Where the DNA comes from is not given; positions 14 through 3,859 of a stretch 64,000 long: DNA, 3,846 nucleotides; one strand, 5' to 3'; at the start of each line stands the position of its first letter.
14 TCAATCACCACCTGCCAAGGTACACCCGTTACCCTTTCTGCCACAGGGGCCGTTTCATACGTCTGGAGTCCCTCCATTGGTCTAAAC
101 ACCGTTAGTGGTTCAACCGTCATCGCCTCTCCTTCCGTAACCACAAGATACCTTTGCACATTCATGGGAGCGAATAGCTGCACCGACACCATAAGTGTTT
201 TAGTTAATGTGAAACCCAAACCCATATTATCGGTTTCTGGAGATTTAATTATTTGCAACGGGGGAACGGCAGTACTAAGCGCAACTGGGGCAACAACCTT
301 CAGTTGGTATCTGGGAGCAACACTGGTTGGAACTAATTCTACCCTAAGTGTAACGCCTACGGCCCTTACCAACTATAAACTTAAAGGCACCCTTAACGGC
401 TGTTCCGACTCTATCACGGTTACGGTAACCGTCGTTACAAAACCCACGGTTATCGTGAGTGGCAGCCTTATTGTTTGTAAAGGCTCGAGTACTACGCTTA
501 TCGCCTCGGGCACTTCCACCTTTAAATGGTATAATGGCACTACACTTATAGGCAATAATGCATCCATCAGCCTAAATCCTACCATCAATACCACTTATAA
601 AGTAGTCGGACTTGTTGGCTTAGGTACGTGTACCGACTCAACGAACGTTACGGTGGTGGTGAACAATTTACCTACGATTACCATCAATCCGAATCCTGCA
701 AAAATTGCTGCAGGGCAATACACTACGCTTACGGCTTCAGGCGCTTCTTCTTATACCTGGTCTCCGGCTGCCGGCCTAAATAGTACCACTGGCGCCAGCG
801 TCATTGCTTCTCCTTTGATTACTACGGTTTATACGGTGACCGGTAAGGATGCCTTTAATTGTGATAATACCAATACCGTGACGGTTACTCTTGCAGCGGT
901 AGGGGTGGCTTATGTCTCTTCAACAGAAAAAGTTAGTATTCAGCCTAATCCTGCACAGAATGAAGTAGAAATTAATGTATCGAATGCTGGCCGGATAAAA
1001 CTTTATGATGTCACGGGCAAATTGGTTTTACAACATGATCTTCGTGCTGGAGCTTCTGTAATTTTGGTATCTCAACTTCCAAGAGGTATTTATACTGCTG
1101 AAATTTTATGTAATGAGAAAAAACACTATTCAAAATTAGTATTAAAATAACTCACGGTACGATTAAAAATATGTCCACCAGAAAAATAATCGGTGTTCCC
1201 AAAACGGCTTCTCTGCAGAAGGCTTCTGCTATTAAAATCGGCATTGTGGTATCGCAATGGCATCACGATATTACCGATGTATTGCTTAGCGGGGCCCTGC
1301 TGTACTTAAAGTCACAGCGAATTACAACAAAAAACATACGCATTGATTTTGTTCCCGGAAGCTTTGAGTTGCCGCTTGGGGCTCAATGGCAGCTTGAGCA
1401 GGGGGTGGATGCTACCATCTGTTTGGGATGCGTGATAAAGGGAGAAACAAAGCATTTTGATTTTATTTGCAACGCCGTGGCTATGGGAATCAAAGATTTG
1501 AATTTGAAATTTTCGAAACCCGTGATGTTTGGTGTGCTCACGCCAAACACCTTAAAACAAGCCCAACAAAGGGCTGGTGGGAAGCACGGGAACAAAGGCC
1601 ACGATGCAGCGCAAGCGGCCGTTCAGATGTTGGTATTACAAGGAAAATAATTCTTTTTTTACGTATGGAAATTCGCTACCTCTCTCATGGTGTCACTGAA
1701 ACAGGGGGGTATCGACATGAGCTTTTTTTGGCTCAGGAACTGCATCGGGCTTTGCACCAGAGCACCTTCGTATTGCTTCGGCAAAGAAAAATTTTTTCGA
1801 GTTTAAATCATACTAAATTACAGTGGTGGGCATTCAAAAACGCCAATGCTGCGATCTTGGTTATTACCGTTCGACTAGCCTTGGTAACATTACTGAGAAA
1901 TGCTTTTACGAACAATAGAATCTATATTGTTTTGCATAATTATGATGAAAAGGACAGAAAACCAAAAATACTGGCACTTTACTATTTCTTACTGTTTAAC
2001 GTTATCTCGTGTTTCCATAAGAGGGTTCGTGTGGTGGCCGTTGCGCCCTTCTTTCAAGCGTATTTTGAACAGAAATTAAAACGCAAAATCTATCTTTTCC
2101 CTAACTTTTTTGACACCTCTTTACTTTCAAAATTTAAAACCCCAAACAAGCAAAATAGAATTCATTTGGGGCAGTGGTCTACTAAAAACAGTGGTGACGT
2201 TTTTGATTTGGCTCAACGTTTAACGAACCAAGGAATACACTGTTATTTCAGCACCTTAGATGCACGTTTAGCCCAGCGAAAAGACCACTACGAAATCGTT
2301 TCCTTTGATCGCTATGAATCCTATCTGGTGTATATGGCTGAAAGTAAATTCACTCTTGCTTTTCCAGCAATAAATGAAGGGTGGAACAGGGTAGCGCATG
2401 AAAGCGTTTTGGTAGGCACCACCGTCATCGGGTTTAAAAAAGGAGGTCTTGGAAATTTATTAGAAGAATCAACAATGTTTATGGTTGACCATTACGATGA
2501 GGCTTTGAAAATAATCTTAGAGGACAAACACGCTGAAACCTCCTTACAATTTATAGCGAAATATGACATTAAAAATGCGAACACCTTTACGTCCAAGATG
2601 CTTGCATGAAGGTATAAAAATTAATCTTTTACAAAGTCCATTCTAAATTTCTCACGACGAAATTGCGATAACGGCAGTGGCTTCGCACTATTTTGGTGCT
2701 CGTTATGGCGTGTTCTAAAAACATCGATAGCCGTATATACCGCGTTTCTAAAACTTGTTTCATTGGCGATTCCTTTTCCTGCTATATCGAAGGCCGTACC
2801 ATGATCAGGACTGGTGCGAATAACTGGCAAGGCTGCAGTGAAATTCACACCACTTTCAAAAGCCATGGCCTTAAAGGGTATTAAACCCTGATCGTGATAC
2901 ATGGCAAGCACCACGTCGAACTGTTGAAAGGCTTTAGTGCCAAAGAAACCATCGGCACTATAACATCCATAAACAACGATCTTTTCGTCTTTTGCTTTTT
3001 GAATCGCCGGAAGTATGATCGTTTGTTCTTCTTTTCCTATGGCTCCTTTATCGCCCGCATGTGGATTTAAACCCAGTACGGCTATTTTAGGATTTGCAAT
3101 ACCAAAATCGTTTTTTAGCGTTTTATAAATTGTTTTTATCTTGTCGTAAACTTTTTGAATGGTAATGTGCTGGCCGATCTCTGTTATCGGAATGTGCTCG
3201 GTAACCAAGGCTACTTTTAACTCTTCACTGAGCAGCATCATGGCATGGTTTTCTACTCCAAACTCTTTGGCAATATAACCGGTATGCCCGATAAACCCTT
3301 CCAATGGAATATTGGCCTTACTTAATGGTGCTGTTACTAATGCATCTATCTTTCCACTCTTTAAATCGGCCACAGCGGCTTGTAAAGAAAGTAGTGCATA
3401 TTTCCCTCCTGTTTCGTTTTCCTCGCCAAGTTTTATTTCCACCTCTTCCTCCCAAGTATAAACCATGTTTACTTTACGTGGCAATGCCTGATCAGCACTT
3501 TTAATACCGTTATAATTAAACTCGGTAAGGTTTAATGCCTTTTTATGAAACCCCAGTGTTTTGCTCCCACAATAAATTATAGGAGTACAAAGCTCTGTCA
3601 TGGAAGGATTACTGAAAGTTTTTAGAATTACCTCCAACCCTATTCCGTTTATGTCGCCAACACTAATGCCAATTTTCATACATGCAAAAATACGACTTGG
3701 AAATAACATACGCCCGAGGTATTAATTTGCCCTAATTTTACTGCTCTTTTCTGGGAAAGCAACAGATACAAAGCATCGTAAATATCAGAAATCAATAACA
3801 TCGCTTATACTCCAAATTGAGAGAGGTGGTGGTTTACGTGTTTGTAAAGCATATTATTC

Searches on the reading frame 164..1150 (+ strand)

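Call 60: search_protein_families(library=pfam, max_evalue=0.00001, proteins=[window:164-1150:+])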
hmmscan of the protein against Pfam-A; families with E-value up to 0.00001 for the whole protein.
window:164-1150:+ (328 aa): 1 family
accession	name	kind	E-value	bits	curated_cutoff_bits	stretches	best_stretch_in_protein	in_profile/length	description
PF18962.6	Por_Secre_tail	-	2e-10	41.3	27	1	261-326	3-74/75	Secretion system C-terminal sorting domain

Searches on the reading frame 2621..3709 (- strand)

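Call 60: search_protein_families(library=pfam, max_evalue=0.00001, proteins=[window:2621-3709:-])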
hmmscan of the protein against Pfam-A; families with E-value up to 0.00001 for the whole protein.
window:2621-3709:- (362 aa): 1 family
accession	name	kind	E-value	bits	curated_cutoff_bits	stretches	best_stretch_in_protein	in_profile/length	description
PF04166.17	PdxA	-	1.4e-107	359.8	27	1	39-327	1-286/286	Pyridoxal phosphate biosynthetic protein PdxA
